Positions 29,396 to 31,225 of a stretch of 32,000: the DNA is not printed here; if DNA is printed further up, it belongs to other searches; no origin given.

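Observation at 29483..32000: Tightly packed co-directional string: HTH ORF, Swt1-type HEPN, degenerate TnpB-like, abutting guaB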

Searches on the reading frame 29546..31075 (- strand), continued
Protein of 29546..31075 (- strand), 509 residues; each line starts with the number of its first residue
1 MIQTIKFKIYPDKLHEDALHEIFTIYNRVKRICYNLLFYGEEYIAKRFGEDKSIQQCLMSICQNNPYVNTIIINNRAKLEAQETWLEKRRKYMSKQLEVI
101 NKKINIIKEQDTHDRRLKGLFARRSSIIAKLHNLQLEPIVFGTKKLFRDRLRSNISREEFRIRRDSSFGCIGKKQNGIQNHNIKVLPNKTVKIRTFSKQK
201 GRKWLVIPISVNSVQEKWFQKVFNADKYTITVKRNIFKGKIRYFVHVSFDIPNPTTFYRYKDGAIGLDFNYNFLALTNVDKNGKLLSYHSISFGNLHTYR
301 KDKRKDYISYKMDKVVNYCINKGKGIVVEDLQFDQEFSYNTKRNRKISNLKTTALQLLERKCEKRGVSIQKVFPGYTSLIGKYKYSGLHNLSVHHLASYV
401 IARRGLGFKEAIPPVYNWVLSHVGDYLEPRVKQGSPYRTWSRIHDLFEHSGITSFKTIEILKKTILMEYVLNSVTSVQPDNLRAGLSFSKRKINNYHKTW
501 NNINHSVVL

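Call 29: search_protein_families(library=pfam, proteins=[L014:5329-5955:+, L004:4823-5491:+, L005:2610-3236:-, L016:4819-5526:-, L001:7623-8258:+, L014:7748-8371:-, L011:7586-7984:-, L015:5025-5471:+, L015:4645-5028:+, L009:46-429:+], max_evalue=0.001)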
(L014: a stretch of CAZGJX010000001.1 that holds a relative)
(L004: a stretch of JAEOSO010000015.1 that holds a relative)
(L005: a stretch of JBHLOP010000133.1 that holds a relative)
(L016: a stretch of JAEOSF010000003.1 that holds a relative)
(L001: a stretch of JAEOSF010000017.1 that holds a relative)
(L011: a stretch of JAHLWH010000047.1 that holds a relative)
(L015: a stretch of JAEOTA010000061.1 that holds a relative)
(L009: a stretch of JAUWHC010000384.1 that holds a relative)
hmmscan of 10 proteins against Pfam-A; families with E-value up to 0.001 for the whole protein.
L014:5329-5955:+ (208 aa): 4 families
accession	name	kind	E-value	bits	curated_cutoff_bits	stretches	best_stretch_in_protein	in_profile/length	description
PF00239.26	Resolvase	-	1.2e-22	81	23.3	1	66-193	2-133/145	Resolvase, N terminal domain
PF12728.13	HTH_17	-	2.5e-11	44.1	27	1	6-54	1-48/51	Helix-turn-helix domain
PF00376.29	MerR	-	1.1e-08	35.2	28.2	1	8-44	1-38/38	MerR family regulatory protein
PF13411.12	MerR_1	-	5.2e-08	33.3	21.6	1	8-56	2-50/69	MerR HTH family regulatory protein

L004:4823-5491:+ (222 aa): 2 families
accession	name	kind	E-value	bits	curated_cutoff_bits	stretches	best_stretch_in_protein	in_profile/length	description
PF18481.7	DUF5616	-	6.4e-41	140.4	27.6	1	65-206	2-139/140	Domain of unknown function (DUF5616)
PF04256.18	DUF434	-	2.8e-18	65.8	27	1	6-60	2-56/56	Protein of unknown function (DUF434)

L005:2610-3236:- (208 aa): 2 families
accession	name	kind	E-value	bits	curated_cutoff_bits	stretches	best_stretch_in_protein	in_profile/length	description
PF04967.18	HTH_10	-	5.3e-18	65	23.1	1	150-201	1-52/53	HTH DNA binding domain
PF04545.22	Sigma70_r4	-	0.00024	21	24.1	1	149-199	4-47/50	Sigma-70, region 4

L016:4819-5526:- (235 aa): 3 families
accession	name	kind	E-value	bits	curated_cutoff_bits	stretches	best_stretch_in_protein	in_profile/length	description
PF00071.28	Ras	-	2.1e-32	112.4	21.6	1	65-231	1-161/162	Ras family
PF08477.19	Roc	-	1e-26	94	27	1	65-179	1-119/119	Ras of Complex, Roc, domain of DAPkinase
PF00025.27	Arf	-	2.4e-11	43.9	22.3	1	61-228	12-172/174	ADP-ribosylation factor family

L001:7623-8258:+ (211 aa): 2 families
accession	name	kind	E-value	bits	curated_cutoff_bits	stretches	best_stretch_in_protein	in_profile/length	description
PF03358.20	FMN_red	-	6.3e-29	101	24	1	6-165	1-148/152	NADPH-dependent FMN reductase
PF02525.22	Flavodoxin_2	-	2.3e-06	27.9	27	1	7-108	2-102/198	Flavodoxin-like fold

L014:7748-8371:- (207 aa): 1 family
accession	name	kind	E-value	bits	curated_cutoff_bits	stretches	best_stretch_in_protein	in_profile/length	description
PF03966.22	Trm112p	-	2.5e-11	43.7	22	1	5-167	4-40/40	Trm112p-like protein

L011:7586-7984:- (132 aa): 0 families

L015:5025-5471:+ (148 aa): 1 family
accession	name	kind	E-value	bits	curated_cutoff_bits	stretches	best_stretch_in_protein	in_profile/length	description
PF01934.22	HepT-like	-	7.2e-24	84.2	23.5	1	16-135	1-120/120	Ribonuclease HepT-like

L015:4645-5028:+ (127 aa): 3 families
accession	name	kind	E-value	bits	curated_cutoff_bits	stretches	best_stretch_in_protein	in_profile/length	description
PF18765.7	Polbeta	-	5.9e-12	46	26.9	1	23-101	11-93/93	Polymerase beta, Nucleotidyltransferase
PF22600.2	MTPAP-like_central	-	2e-06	28.3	27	1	12-77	28-92/139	Poly(A) RNA polymerase, mitochondrial-like, central palm domain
PF01909.29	NTP_transf_2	-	2.2e-06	28.4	21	1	21-94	13-91/93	Nucleotidyltransferase domain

L009:46-429:+ (127 aa): 2 families
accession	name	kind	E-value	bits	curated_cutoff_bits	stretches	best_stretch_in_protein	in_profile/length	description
PF13186.11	SPASM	-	1.2e-06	29.2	21.5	1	45-101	1-67/67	Iron-sulfur cluster-binding domain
PF11946.13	DUF3463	-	0.00011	22.5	31.3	1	5-109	20-119/134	Domain of unknown function (DUF3463)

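Call 48: search_protein_families(library=padloc, proteins=[window:29546-31075:-], max_evalue=0.01)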
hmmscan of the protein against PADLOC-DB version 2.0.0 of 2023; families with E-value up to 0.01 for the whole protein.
window:29546-31075:- (509 aa): 0 families

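Call 52: find_related_loci(query=window:29546-31075:-, collection=metagenome_contigs, flank=4000)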
Query window:29546-31075:- (509 aa) in metagenome_contigs; peptide patterns used: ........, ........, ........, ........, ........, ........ (x = any residue, [..] = any of these).
117 stretches matched a pattern; 52 encode a relative of the query (tblastn E <= 1e-3); 51 distinct loci.
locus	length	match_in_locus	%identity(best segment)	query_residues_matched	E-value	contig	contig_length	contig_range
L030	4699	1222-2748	76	1-509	0e+0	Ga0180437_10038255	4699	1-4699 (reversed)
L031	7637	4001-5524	75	1-509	0e+0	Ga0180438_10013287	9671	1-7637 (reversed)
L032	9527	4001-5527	76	1-509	0e+0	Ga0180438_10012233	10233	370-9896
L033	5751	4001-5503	77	1-500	0e+0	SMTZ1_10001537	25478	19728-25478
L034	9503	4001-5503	77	1-500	0e+0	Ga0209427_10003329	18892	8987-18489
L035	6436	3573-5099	78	1-509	0e+0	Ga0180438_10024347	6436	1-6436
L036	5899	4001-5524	75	1-509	0e+0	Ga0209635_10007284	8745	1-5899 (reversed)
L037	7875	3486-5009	75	1-509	0e+0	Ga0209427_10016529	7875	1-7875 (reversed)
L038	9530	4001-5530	76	1-509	0e+0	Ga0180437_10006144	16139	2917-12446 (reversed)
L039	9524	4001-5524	77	1-509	0e+0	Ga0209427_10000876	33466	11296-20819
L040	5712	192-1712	77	1-508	0e+0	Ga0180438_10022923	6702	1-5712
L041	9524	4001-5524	75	1-509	0e+0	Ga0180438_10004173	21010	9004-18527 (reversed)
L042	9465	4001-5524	75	1-509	0e+0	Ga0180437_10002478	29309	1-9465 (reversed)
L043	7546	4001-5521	74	1-509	0e+0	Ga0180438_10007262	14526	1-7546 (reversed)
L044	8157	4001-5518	76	1-509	0e+0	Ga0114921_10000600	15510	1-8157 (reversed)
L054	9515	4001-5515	59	1-503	0e+0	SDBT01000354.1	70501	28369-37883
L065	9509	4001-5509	59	1-501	0e+0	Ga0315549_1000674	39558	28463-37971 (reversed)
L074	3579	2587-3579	54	1-333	3e-116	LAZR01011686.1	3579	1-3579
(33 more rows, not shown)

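Call 53: predict_structure(alignment_id=A1)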
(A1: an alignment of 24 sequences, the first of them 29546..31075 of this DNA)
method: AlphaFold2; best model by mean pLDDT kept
length: 509 residues; sequences in the alignment: 24
mean_pLDDT: 83.0   pTM: 0.66
mean pLDDT of the five models: 83.0, 82.6, 82.4, 82.2, 80.9
residues with pLDDT >= 90: 252; 70-90: 166; 50-70: 55; < 50: 36
segments of 3 or more residues with pLDDT < 50: 176-178, 334-338, 474-488, 503-505, 507-509
pLDDT, mean of each block of 10 residues (from residue 1): 91 92 93 91 78 86 88 92 92 95 95 93 96 85 88 93 92 61 89 85 89 88 85 91 93 89 94 92 95 81 88 96 94 50 64 88 94 87 85 93 94 83 68 78 79 67 67 46 41 49 46
secondary structure, 60 per line:
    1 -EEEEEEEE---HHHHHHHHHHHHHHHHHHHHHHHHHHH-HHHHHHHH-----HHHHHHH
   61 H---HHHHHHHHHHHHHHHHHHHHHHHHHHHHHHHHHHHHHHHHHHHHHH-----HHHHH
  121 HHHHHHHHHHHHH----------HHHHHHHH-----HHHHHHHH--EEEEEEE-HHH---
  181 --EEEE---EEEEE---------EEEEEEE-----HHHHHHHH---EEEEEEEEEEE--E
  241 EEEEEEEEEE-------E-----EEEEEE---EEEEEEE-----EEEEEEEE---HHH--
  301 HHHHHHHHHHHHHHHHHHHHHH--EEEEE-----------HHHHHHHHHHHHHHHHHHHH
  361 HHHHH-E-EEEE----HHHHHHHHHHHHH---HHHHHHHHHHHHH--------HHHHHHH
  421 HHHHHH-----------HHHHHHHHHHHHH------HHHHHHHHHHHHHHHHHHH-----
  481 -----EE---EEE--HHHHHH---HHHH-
elements in order: E2-9 H13-39 H41-48 H54-61 H65-110 H116-133 H144-151 H157-164 E167-173 E183-186 E190-194 E204-210 H216-223 E227-237 E240-250 E264-269 E273-279 E285-292 H301-322 E325-329 H341-365 E369-372 H377-389 H393-405 H414-426 H438-450 H457-475 E491-493 H496-501 H505-508

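Call 58: fold_search(model_id=the predicted structure, library=pdb)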
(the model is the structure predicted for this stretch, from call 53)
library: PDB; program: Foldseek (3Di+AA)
matches with E <= 10: 908; with E <= 0.001: 35
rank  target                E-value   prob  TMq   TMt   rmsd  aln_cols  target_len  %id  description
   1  8j3r_A                3.7e-09  1.00  0.39  0.46  16.6       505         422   12  Cryo-EM structure of the AsCas12f-HKRA-sgRNAS3-5v7-target DNA (released 2023-09-27)
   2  7wju_A                4.7e-09  1.00  0.35  0.42  17.2       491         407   13  Cryo-EM structure of the AsCas12f1-sgRNAv1-dsDNA ternary complex (released 2023-01-18)
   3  8hr5_A                9.6e-09  1.00  0.37  0.40  14.1       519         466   12  Cryo-EM structure of the CnCas12f1-sgRNA-DNA complex (released 2023-09-06)
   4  8j12_A                1.7e-08  1.00  0.40  0.47  16.0       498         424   13  Cryo-EM structure of the AsCas12f-sgRNA-target DNA ternary complex (released 2023-09-27)
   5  8ea3_O                2.0e-08  1.00  0.38  0.33  12.6       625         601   11  V-K CAST Transpososome from Scytonema hofmanni, major configuration (released 2022-11-30)
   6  8j3r_B                2.0e-08  1.00  0.28  0.35  15.7       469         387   12  Cryo-EM structure of the AsCas12f-HKRA-sgRNAS3-5v7-target DNA (released 2023-09-27)
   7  7c7l_A                3.9e-08  1.00  0.33  0.34  21.6       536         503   14  Cryo-EM structure of the Cas12f1-sgRNA-target DNA complex (released 2020-12-23)
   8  8j12_B                4.1e-08  1.00  0.26  0.32  15.6       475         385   12  Cryo-EM structure of the AsCas12f-sgRNA-target DNA ternary complex (released 2023-09-27)
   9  7l48_A                7.5e-08  1.00  0.36  0.35  21.0       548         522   16  Cryo-EM structure of a CRISPR-Cas12f Binary Complex (released 2021-06-02)
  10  7way_A                4.4e-07  1.00  0.27  0.17  26.0       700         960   10  PlmCasX-sgRNAv1-dsDNA ternary complex at nts loading state (released 2022-03-16)
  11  8xyc_A                7.7e-07  1.00  0.30  0.22  25.9       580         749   12  Ternary structure of dVemCas12e-sgRNA-dsDNA (released 2024-10-23)
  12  8hhl_A                9.9e-07  1.00  0.31  0.28  23.7       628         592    9  Cryo-EM structure of the Cas12m2-crRNA-target DNA full R-loop complex (released 2023-04-12)
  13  8hio_A                4.9e-06  1.00  0.28  0.26  25.6       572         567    9  Cryo-EM structure of the Cas12m2-crRNA binary complex (released 2023-04-12)
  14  9qeq_M                1.2e-05  1.00  0.22  0.14  15.1       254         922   13  Structure of the transcribing Pol II-DSIF-SPT6-U1 snRNP complex (released 2025-07-09)
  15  9hvq_M                1.2e-05  1.00  0.22  0.11  15.2       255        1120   13  Structure of the transcribing Pol II-DSIF-PAF-SPT6-RECQL5 complex (released 2025-07-16)
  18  8iaz_A                2.2e-05  1.00  0.34  0.42  16.2       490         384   13  Cryo-EM structure of the ISFba1 TnpB-reRNA-dsDNA complex (released 2024-04-17)
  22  8exa_A                4.1e-05  1.00  0.31  0.43  15.9       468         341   12  ISDra2 TnpB in complex with reRNA and cognate DNA, conformation 1 (RuvC domain resolved) (released 2023-04-05)
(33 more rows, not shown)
